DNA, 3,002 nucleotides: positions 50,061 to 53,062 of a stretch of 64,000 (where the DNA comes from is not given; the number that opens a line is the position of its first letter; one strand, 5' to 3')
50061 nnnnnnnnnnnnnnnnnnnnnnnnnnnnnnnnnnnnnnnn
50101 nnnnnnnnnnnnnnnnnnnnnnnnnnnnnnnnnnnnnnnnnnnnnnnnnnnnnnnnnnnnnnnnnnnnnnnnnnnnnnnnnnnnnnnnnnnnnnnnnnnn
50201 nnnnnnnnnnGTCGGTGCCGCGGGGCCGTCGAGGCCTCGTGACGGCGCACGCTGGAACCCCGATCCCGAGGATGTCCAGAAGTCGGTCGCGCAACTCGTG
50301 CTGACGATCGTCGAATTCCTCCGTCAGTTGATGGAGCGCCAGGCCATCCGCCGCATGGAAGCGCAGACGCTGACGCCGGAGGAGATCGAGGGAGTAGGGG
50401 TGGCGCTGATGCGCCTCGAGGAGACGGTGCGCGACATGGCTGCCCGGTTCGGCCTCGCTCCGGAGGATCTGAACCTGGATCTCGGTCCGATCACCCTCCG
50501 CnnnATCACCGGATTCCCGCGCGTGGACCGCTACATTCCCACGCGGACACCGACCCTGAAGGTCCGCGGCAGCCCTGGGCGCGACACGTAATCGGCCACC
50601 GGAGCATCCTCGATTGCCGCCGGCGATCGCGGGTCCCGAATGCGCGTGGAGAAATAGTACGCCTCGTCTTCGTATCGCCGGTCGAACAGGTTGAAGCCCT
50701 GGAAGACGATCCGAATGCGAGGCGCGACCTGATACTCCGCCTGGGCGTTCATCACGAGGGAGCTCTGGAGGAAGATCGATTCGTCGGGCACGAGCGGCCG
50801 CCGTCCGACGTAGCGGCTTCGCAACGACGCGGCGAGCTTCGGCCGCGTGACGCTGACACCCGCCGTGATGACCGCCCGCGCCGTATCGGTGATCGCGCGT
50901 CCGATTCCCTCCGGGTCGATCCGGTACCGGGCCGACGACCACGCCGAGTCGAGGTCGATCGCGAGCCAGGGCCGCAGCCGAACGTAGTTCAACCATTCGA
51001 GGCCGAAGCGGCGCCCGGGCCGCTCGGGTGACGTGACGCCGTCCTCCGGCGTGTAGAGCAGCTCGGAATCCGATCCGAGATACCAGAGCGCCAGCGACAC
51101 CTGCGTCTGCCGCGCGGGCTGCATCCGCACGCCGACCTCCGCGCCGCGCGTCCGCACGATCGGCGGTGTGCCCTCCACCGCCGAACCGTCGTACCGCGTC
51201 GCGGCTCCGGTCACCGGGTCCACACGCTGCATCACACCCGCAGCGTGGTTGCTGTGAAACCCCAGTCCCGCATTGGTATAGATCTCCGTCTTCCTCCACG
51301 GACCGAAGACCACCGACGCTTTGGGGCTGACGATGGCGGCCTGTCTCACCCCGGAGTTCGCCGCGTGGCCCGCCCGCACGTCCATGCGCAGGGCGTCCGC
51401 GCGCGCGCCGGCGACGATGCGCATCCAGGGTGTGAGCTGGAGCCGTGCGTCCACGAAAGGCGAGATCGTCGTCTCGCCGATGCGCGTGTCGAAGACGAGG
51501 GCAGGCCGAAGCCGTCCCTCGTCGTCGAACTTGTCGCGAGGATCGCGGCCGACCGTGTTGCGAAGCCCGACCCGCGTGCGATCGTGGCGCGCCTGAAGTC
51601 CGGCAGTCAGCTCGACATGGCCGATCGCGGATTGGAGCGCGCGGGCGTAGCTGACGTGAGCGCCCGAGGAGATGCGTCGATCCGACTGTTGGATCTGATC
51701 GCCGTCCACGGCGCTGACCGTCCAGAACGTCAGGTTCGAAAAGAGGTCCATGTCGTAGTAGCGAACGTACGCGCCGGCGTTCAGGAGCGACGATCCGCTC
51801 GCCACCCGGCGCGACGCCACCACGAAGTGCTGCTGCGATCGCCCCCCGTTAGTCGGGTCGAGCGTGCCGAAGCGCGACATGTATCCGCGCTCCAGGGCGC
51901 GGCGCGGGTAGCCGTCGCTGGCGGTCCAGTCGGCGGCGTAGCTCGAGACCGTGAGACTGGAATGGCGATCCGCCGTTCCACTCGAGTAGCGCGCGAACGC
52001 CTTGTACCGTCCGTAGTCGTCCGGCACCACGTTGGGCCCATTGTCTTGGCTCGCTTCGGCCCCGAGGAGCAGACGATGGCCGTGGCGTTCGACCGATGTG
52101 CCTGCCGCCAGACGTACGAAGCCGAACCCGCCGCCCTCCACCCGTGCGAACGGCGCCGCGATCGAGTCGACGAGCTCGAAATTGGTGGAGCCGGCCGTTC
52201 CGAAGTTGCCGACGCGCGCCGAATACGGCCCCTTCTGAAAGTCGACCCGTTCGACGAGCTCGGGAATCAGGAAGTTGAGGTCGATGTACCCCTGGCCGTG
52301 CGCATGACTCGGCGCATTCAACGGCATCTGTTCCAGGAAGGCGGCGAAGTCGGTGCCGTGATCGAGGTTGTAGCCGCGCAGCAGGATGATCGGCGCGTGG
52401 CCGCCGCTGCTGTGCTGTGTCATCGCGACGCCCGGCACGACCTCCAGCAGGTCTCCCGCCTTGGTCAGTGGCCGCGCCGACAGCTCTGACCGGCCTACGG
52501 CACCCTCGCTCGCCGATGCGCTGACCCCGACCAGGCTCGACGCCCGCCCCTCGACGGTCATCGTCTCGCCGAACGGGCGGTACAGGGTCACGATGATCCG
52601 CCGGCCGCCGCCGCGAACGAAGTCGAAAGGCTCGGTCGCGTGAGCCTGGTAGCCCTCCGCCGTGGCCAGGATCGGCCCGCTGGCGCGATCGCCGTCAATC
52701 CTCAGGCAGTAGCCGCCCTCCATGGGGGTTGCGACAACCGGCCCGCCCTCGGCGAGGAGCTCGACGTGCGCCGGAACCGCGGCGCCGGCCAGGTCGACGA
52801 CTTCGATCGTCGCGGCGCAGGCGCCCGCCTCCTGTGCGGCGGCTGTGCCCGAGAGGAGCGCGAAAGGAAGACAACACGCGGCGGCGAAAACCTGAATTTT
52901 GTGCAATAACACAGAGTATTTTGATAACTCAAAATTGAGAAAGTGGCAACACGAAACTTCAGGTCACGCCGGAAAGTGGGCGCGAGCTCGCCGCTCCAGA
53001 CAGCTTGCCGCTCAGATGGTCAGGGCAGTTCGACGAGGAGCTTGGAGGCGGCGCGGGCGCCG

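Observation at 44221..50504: Gas-vesicle cluster lacking gvpN/gvpO, split by a cytosolic GAF-PAS histidine kinase and a stand-alone receiver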

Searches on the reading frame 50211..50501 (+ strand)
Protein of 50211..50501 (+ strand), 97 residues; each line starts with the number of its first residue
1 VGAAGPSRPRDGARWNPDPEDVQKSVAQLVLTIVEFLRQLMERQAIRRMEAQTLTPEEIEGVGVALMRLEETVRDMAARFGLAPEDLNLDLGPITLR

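Call 34: search_protein_representatives(protein=window:50211-50501:+)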
Query: 97 residues. Proteins with E-value up to 0.001 (for the whole library): 1417; up to 1e-10: 765; up to 1e-30: 16. The best 150 are listed.
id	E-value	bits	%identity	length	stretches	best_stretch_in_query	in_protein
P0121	6.9e-35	135.5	76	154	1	10-96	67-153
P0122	9.5e-35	135.0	78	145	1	13-94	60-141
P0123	1.2e-34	134.7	78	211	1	13-94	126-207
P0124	2.2e-34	133.9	78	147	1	12-96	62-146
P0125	7.9e-34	132.1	70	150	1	9-96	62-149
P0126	2.6e-33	130.4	75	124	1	12-94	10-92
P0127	3.2e-33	130.1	74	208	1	10-94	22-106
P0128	3.7e-33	129.9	76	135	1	12-94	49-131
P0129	3.7e-33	129.9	76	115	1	13-94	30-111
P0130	3.9e-33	129.9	74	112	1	4-96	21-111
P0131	1.2e-32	128.3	74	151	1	9-96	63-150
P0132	1.7e-31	124.6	70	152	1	9-94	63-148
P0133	1.8e-31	124.5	74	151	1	13-94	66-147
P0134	3.4e-31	123.7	72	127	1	14-94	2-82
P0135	4.2e-31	123.3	70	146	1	13-94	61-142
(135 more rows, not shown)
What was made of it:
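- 50034..50504 (+): gvpK (156 aa). The family has 1417 clusters at 50% identity in the representative library (call 34).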

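Call 37: find_related_loci(query=A1, collection=genome_contigs, flank=10000)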
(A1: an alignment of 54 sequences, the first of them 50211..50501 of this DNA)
Query A1 (97 aa) in genome_contigs; peptide patterns used: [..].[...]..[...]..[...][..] (x = any residue, [..] = any of these).
600 stretches matched a pattern (row limit reached: there are more); 582 encode a relative of the query (tblastn E <= 1e-3); the best 80 are kept; 80 distinct loci.
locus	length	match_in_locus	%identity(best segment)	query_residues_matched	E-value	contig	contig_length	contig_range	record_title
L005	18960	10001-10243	84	14-94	6e-42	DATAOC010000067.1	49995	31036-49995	MAG TPA_asm: Candidatus Methylomirabilota bacterium isolate SMAG_U7035 k141_81812, whole genome shotgun sequence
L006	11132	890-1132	84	14-94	7e-42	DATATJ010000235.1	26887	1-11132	MAG TPA_asm: Vicinamibacterales bacterium isolate SMAG_U5543 k141_3143416, whole genome shotgun sequence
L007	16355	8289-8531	83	14-94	3e-41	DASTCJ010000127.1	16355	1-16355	MAG TPA_asm: Candidatus Methylomirabilota bacterium isolate SMAG_U789 k141_645887, whole genome shotgun sequence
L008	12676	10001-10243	83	14-94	5e-41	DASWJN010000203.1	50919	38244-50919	MAG TPA_asm: Candidatus Methylomirabilota bacterium isolate SMAG_U2896 k141_2056963, whole genome shotgun sequence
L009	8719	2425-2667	79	14-94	2e-40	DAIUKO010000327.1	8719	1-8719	MAG TPA_asm: Vicinamibacterales bacterium isolate CTOTU27892 NODE_1520_length_8719_cov_8.081487, whole genome shotgun se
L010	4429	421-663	79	14-94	3e-40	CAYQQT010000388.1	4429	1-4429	MAG TPA_asm: uncultured bacterium isolate SRP136066_co1_130 genome assembly, contig: NODE_36744_length_4429_cov_26.16095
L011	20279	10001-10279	72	2-94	4e-40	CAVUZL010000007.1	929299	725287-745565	MAG: uncultured Acidobacteriota bacterium isolate MFD05521.bin.2.215 genome assembly, contig: contig_17657, whole genome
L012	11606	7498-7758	77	10-94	9e-40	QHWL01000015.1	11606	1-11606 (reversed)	MAG: Acidobacteria bacterium isolate gp6 AA44 14_1009_16_30cm_scaffold_33989_curated, whole genome shotgun sequence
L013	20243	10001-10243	80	14-94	1e-39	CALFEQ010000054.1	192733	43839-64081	MAG TPA_asm: uncultured Myxococcales bacterium isolate SRR5251193_bin.130_CONCOCT_v1.1_MAG genome assembly, contig: ERZ7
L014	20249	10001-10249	78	14-96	2e-39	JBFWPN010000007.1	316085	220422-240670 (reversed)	MAG: Vicinamibacterales bacterium isolate CA_2019_TPBF_160 NODE_308_length_316085_cov_20.013470_TPBF, whole genome shotg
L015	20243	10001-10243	79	14-94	1e-39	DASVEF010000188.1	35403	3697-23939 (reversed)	MAG TPA_asm: Thermoanaerobaculia bacterium isolate SMAG_U2053 k141_1070462, whole genome shotgun sequence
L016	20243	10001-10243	79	14-94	7e-40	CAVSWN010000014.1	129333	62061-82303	MAG: uncultured Acidobacteriota bacterium isolate MFD09212.bin.2.212 genome assembly, contig: contig_23867, whole genome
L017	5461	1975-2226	76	11-94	1e-39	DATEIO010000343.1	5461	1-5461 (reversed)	MAG TPA_asm: Thermoanaerobaculia bacterium isolate SMAG_U8840 k141_1289938, whole genome shotgun sequence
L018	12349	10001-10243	77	14-94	8e-39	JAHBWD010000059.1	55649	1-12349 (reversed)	MAG: Labilithrix sp. isolate ACE_MYX8 MYX8_59, whole genome shotgun sequence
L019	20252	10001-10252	76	11-94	7e-39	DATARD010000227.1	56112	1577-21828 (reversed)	MAG TPA_asm: Thermoanaerobaculia bacterium isolate SMAG_U5484 k141_2274561, whole genome shotgun sequence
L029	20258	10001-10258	71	9-94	4e-37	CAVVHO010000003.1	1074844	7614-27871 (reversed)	MAG: uncultured Gemmatimonadales bacterium isolate MFD02242.bin.1.342 genome assembly, contig: contig_327, whole genome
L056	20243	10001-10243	58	14-94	4e-29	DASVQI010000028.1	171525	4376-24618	MAG TPA_asm: Pyrinomonadaceae bacterium isolate SMAG_U3204 k141_337629, whole genome shotgun sequence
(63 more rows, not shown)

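Call 62: search_protein_families(library=pfam, proteins=[L056:13299-14147:+, L056:14241-15899:+, L005:4421-5926:+, L005:6246-8204:+, L005:3033-3473:+, L056:11138-13318:+], max_evalue=0.001)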
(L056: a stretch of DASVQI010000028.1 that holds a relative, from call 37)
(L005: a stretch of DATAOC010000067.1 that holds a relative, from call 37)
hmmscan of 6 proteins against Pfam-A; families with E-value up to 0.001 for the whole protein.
L056:13299-14147:+ (282 aa): 3 families
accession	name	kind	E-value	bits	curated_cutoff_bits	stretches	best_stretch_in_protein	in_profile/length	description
PF00072.30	Response_reg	-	3e-27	95.4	30.2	1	20-129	1-110/111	Response regulator receiver domain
PF01740.26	STAS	-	7.6e-12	45.4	22.6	1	148-240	2-94/106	STAS domain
PF23198.2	PDE8A_N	-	9.7e-06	26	29.6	0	18-96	11-90/147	PDE8A-like, N-terminal domain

L056:14241-15899:+ (552 aa): 4 families
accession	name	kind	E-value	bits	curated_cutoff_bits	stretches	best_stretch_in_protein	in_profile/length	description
PF00072.30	Response_reg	-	2.9e-57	192.1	30.2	2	30-138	2-110/111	Response regulator receiver domain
PF02518.31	HATPase_c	-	1.5e-29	103.1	26.4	1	302-412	2-109/111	Histidine kinase-, DNA gyrase B-, and HSP90-like ATPase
PF00512.31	HisKA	-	3.6e-16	59.4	26.9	1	190-253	2-64/66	His Kinase A (phospho-acceptor) domain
PF20161.5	VpsR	-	0.00017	21.7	23.7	0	23-139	7-121/121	VpsR domain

L005:4421-5926:+ (501 aa): 4 families
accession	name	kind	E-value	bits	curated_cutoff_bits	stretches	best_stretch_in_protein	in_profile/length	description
PF02518.31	HATPase_c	-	8.7e-30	103.9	26.4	1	246-356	2-110/111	Histidine kinase-, DNA gyrase B-, and HSP90-like ATPase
PF00072.30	Response_reg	-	4.4e-24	85.2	30.2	1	378-491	1-110/111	Response regulator receiver domain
PF00512.31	HisKA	-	1.7e-17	63.7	26.9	1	133-197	1-64/66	His Kinase A (phospho-acceptor) domain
PF13493.11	DUF4118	-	4e-17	62.4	28.4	1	7-108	1-106/107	Domain of unknown function (DUF4118)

L005:6246-8204:+ (652 aa): 13 families
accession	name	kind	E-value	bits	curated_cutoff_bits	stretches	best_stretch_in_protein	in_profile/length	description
PF02374.21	ArsA_ATPase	-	2.9e-96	322.7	24.3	2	6-303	2-300/305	Anion-transporting ATPase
PF01656.29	CbiA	-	5.3e-15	55.9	25.4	2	10-116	4-54/125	CobQ/CobB/MinD/ParA nucleotide binding domain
PF13614.12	AAA_31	-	4.3e-14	53.3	27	1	12-53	9-50/177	AAA domain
PF10609.15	ParA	-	2.8e-10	40.5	27.1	1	11-42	10-41/246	NUBPL iron-transfer P-loop NTPase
PF00142.24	Fer4_NifH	-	1.1e-08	35.3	25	1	11-45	6-40/271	4Fe-4S iron sulfur cluster binding proteins, NifH/frxC family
PF25199.1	nSTAND_NTPase5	-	1.3e-06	28.8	34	0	6-49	42-86/145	Novel STAND NTPase 5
PF06564.18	CBP_BcsQ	-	1.4e-05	25.2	21.3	0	11-47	8-44/234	Cellulose biosynthesis protein BcsQ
PF00448.28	SRP54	-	4.5e-05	23.6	22.7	0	10-42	6-38/196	SRP54-type protein, GTPase domain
PF13481.12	AAA_25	-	8.2e-05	22.8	27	0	10-128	38-122/195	AAA domain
PF02562.22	PhoH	-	0.00018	21.5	27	0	9-53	23-67/205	PhoH-like protein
PF20720.3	nSTAND3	-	0.00045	20.4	27.2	0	12-41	24-52/155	Novel STAND NTPase 3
PF13604.12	AAA_30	-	0.00062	20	27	0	9-52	22-67/191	AAA domain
PF05729.18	NACHT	-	0.00084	19.6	26.7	0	341-371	1-31/167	NACHT domain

L005:3033-3473:+ (146 aa): 1 family
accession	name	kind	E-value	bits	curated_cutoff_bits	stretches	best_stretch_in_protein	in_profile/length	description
PF00072.30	Response_reg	-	3.7e-26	91.9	30.2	1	21-133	1-111/111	Response regulator receiver domain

L056:11138-13318:+ (726 aa): 6 families
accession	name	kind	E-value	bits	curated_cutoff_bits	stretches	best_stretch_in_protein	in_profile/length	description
PF02518.31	HATPase_c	-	1.4e-24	87.1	26.4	1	609-713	3-107/111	Histidine kinase-, DNA gyrase B-, and HSP90-like ATPase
PF00989.32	PAS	-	1.7e-15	57.5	22.6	2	368-477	2-112/113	PAS fold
PF00512.31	HisKA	-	4e-13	49.6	26.9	1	503-563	3-63/66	His Kinase A (phospho-acceptor) domain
PF08448.16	PAS_4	-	5.6e-11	43.1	23.1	1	236-343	3-110/110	PAS fold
PF13426.13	PAS_9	-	7.5e-10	39.5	27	0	239-340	2-103/103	PAS domain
PF13188.13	PAS_8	-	2.4e-07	30.8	21.8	0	368-403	2-37/65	PAS domain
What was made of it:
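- L056 has a REC-STAS protein and a REC-HK-REC hybrid (call 62). Extra hybrid kinases sit in Methylomirabilota and Pyrinomonadaceae clusters (call 62).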

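Call 79: search_protein_families(library=pfam, proteins=[L029:2068-3504:+], max_evalue=0.001)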
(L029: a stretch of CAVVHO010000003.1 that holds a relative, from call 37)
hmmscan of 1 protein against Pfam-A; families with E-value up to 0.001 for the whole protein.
L029:2068-3504:+ (478 aa): 9 families
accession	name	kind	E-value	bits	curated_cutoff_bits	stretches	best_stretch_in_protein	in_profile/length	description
PF00158.32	Sigma54_activat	-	5.8e-63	212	20.2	1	149-311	3-167/168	Sigma-54 interaction domain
PF00072.30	Response_reg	-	1.1e-27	96.8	30.2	1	9-117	1-109/111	Response regulator receiver domain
PF25601.1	AAA_lid_14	-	4.1e-27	94.3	27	1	317-393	1-77/87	AAA+ ATPase lid domain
PF14532.12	Sigma54_activ_2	-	9.9e-18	65.2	25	1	151-316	4-138/138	Sigma-54 interaction domain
PF02954.25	HTH_8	-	9.3e-14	51.3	22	1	413-454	1-42/42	Bacterial regulatory protein, Fis family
PF07728.20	AAA_5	-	3.3e-09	37.3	22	1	170-290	1-124/139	AAA domain (dynein-related subfamily)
PF00004.35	AAA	-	3.6e-05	24.6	21.2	1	171-305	1-125/131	ATPase family associated with various cellular activities (AAA)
PF13191.12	AAA_16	-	0.00038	21.4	32.6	0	166-207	22-63/167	AAA ATPase domain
PF07726.17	AAA_3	-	0.00078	19.8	27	0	171-292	2-114/131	ATPase family associated with various cellular activities (AAA)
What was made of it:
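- On Serratia-type gvr regulatory module: An NtrC-type gene is present in relative L029 (call 79).
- L029 has an NtrC-type REC-sigma54 AAA-HTH gene 10 nt upstream of gvpJ (call 79).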

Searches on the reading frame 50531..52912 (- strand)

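Call 43: search_protein_families(library=pfam, proteins=[window:50531-52912:-], max_evalue=0.001)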
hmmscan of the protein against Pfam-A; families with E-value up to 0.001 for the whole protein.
window:50531-52912:- (793 aa): 1 family
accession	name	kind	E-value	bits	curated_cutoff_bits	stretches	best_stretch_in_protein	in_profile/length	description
PF07715.20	Plug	-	1.7e-11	45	23.9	1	134-241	7-106/107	TonB-dependent Receptor Plug Domain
